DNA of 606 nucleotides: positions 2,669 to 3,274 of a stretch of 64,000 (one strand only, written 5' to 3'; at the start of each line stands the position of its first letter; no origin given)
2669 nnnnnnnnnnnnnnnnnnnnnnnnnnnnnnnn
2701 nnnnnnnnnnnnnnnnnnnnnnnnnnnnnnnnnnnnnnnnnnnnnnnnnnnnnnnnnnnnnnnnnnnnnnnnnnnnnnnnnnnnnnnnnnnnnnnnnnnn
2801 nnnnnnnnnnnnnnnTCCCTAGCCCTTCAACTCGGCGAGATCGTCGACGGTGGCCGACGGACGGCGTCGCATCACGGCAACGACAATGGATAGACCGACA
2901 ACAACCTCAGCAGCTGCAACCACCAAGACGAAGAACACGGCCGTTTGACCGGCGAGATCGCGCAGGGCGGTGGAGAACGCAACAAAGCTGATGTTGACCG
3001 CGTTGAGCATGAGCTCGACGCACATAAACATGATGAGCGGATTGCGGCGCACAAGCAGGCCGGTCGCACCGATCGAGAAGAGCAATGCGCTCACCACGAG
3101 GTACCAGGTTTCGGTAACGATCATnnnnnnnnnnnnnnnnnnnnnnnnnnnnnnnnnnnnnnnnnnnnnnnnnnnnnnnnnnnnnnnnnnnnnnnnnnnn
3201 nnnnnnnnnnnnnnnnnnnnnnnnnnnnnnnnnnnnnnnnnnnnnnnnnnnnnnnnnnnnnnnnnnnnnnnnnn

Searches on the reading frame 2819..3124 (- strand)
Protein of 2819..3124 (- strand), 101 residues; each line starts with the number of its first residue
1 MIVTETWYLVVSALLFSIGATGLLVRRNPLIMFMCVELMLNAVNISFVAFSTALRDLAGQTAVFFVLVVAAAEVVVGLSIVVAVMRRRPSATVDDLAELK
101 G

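Call 69: find_encoding_contigs(protein=window:2819-3124:-, flank=10000, max_places=2)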
Protein window:2819-3124:- (101 aa): 1 contig read that carries it; 1 place shown.
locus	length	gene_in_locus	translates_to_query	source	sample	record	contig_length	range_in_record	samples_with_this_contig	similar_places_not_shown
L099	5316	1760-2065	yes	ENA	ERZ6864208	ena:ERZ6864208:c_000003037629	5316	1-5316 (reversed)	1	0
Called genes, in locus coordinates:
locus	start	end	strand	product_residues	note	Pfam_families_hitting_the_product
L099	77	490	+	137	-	PF00146:NADHdh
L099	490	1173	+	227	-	PF13183:Fer4_8 (faint), PF13746:Fer4_18 (faint), PF13534:Fer4_17 (faint), PF13237:Fer4_10 (weak), PF12838:Fer4_7, PF13187:Fer4_9 (weak), PF00037:Fer4, PF13484:Fer4_16 (weak), +4 more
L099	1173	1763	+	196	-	PF00499:Oxidored_q3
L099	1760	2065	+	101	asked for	PF00420:Oxidored_q2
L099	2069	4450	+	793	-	PF00662:Proton_antipo_N, PF00361:Proton_antipo_M, PF01010:Proton_antipo_C (weak)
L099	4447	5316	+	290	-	?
